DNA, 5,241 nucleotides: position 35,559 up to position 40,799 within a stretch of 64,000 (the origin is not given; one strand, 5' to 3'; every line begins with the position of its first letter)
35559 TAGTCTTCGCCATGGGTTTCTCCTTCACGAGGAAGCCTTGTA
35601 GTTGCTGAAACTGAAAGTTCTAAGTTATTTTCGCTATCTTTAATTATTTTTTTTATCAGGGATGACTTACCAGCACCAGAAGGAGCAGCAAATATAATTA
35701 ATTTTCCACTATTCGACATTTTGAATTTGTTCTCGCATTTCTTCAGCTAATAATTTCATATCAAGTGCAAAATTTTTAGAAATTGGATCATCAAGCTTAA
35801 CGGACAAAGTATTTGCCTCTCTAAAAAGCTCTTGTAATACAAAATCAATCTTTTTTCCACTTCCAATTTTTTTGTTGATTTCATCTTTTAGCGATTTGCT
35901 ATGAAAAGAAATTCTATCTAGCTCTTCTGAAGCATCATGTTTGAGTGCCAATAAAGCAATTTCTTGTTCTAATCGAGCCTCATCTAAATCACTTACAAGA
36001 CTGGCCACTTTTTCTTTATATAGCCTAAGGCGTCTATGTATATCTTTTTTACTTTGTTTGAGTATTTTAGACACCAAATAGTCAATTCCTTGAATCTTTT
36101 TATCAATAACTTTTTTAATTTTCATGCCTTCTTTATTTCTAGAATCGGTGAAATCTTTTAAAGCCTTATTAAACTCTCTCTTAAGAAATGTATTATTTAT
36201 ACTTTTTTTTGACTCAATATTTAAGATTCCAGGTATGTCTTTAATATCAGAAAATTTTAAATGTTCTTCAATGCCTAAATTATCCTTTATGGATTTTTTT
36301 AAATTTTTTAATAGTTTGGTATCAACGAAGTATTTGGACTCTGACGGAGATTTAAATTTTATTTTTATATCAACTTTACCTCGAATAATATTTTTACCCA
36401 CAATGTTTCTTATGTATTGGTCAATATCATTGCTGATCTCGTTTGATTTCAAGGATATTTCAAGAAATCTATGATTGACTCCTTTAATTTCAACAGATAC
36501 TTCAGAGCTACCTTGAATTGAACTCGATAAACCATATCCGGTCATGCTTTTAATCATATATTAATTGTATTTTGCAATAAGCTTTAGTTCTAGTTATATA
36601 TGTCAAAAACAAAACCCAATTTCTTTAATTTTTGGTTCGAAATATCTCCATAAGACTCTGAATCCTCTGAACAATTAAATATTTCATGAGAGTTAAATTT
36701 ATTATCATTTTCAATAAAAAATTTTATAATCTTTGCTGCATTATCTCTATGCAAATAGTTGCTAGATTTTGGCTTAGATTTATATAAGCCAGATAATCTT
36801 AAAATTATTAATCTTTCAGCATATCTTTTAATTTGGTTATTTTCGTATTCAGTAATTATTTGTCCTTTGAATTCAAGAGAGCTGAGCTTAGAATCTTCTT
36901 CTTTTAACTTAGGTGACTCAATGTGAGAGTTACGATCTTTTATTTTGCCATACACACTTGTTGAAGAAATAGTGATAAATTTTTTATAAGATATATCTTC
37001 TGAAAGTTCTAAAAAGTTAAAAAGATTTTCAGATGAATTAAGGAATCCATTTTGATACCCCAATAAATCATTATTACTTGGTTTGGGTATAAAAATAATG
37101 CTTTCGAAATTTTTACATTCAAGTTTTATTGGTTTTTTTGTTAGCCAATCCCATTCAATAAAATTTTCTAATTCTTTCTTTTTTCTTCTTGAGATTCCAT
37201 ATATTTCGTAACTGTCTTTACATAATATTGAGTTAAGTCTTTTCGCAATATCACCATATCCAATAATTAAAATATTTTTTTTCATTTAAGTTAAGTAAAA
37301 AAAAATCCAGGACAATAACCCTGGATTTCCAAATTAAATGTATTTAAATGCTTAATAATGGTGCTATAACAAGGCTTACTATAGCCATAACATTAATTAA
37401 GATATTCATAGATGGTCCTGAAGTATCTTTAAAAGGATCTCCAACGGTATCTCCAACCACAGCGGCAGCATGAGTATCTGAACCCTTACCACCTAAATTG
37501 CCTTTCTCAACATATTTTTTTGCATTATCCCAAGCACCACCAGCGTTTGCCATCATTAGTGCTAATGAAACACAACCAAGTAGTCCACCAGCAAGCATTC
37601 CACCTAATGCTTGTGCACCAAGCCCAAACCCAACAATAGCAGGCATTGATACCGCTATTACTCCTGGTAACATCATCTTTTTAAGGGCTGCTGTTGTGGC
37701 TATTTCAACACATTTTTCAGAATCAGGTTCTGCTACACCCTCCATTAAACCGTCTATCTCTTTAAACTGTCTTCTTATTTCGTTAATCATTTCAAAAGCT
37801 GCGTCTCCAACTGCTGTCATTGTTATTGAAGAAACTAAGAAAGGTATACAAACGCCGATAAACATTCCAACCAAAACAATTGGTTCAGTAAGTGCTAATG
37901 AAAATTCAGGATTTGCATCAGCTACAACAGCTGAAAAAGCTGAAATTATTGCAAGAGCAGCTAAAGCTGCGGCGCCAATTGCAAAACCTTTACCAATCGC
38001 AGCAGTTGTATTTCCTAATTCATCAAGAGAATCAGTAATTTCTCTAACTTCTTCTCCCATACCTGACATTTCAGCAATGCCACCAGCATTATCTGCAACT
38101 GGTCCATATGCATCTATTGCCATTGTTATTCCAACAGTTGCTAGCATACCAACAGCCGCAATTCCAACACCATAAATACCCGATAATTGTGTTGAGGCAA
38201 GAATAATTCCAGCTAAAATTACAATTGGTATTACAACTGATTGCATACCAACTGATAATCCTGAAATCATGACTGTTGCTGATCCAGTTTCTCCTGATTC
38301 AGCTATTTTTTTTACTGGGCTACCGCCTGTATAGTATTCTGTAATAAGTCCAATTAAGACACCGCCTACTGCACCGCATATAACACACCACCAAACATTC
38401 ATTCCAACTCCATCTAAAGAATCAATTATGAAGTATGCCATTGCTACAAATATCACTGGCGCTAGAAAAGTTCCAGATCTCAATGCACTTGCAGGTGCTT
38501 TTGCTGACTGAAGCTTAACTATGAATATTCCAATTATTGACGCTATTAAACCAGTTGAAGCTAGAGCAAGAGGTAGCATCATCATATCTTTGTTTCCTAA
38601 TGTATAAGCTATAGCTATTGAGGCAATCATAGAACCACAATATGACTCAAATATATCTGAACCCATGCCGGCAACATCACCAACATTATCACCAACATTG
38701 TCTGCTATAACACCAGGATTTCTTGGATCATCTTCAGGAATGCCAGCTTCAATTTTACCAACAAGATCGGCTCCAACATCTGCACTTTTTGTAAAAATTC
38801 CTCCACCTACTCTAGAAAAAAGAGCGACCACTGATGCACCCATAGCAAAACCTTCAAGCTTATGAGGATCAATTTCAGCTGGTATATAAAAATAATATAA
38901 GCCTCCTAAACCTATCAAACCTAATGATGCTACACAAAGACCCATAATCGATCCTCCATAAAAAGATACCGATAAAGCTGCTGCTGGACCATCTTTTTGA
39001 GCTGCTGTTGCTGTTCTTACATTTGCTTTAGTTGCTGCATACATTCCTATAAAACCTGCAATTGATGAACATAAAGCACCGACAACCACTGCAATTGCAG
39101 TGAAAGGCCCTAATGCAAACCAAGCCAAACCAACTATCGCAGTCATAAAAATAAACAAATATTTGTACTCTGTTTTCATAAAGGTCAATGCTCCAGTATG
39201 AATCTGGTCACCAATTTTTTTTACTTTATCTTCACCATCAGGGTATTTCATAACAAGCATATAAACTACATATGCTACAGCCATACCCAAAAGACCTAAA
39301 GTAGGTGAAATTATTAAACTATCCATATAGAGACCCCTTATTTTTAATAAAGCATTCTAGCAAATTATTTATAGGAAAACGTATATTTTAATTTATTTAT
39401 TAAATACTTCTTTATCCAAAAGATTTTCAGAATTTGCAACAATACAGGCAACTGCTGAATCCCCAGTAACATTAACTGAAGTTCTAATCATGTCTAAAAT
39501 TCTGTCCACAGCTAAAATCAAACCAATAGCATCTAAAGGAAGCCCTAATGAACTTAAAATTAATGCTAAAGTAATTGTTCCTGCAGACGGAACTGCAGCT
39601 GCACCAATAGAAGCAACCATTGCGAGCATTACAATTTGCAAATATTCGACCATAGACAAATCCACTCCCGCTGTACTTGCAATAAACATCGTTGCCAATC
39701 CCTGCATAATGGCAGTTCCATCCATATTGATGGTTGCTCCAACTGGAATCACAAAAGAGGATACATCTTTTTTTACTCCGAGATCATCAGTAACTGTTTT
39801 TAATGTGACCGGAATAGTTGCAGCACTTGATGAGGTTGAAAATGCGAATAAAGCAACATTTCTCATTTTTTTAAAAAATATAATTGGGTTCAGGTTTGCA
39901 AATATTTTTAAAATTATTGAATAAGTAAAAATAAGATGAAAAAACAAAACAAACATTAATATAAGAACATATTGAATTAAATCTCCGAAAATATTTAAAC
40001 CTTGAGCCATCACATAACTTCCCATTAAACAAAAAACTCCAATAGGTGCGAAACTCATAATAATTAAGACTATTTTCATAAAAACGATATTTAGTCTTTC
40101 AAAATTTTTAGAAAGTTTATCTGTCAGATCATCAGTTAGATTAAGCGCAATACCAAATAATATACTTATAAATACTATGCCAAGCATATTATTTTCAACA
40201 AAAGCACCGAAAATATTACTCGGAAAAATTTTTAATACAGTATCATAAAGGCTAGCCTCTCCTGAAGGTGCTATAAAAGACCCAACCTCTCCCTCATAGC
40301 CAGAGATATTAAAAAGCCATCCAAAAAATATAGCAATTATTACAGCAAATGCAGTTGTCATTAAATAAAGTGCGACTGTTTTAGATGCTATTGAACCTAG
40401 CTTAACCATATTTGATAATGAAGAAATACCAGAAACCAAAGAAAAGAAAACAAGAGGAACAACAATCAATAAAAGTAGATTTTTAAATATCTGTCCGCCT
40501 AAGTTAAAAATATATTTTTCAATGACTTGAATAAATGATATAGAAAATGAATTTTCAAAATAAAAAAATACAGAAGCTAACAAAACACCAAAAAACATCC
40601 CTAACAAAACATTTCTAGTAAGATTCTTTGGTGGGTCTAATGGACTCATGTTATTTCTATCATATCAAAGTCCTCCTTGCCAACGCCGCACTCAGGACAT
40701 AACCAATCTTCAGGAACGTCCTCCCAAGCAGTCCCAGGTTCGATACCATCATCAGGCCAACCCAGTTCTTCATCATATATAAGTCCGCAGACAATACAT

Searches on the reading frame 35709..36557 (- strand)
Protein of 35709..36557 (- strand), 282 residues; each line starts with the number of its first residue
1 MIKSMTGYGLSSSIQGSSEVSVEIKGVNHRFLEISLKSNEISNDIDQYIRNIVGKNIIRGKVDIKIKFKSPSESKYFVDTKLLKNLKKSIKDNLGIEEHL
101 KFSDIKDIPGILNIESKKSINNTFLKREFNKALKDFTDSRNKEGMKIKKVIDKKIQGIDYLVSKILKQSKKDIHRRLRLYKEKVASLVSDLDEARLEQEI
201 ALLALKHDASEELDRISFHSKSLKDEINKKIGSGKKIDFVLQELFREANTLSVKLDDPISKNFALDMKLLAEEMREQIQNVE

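Call 46: search_protein_families(library=pfam, proteins=[window:35709-36557:-], max_evalue=0.00001)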
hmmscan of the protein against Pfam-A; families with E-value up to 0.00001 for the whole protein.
window:35709-36557:- (282 aa): 2 families
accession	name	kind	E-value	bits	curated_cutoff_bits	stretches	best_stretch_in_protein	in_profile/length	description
PF03755.18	YicC-like_N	-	8.1e-32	111.2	25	1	2-148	1-155/156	Endoribonuclease YicC-like, N-terminal region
PF08340.16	YicC-like_C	-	8.5e-29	100.6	27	1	168-282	7-120/120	Endoribonuclease YicC-like, C-terminal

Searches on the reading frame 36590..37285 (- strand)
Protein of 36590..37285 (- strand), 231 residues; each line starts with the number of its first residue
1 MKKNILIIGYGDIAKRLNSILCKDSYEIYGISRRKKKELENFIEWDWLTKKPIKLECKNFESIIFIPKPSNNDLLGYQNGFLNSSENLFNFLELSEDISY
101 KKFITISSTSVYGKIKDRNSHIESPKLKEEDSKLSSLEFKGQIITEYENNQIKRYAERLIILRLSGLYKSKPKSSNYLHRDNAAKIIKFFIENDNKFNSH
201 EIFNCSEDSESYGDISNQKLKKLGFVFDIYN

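Call 46: search_protein_families(library=pfam, proteins=[window:36590-37285:-], max_evalue=0.00001)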
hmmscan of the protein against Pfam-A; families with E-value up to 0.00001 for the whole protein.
window:36590-37285:- (231 aa): 0 families

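Call 67: search_protein_families(library=pfam, proteins=[window:36590-37285:-], max_evalue=0.01)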
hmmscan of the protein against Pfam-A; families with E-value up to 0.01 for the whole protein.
window:36590-37285:- (231 aa): 1 family
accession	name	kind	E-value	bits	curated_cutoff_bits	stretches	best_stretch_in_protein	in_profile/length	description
PF01370.27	Epimerase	-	0.0019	18.1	20.9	0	6-124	2-133/240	NAD dependent epimerase/dehydratase family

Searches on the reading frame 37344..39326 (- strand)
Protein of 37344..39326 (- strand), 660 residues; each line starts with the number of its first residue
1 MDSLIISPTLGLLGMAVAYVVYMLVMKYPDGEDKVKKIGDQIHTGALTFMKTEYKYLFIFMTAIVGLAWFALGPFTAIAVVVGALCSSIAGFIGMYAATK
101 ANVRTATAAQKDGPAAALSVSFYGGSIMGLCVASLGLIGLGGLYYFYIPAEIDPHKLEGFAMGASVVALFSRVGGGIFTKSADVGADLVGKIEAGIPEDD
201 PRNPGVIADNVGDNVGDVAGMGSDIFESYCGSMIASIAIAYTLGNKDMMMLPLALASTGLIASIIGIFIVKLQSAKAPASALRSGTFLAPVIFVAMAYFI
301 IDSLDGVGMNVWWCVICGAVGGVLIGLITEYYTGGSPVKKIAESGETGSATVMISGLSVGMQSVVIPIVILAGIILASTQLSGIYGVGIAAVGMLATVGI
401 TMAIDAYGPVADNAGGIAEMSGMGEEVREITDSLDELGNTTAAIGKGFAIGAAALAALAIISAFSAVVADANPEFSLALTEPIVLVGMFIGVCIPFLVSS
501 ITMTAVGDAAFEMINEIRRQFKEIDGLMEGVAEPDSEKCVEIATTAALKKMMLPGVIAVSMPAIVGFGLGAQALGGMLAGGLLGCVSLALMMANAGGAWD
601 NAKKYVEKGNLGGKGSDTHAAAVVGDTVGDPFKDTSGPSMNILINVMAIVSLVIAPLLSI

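Call 47: search_protein_families(library=pfam, proteins=[window:37344-39326:-], max_evalue=0.00001)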
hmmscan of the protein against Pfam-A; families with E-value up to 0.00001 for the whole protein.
window:37344-39326:- (660 aa): 1 family
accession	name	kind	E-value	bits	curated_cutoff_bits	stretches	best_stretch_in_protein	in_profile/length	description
PF03030.21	H_PPase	-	7.1e-253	841.5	29.7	1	12-654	1-645/645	Inorganic H+ pyrophosphatase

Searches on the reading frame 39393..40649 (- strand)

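Call 47: search_protein_families(library=pfam, proteins=[window:39393-40649:-], max_evalue=0.00001)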
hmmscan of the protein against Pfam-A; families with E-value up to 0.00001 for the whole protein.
window:39393-40649:- (418 aa): 1 family
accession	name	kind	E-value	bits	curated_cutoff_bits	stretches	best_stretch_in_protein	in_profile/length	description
PF00375.23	SDF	-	1.6e-114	383.4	27.9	1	10-406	1-386/387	Sodium:dicarboxylate symporter family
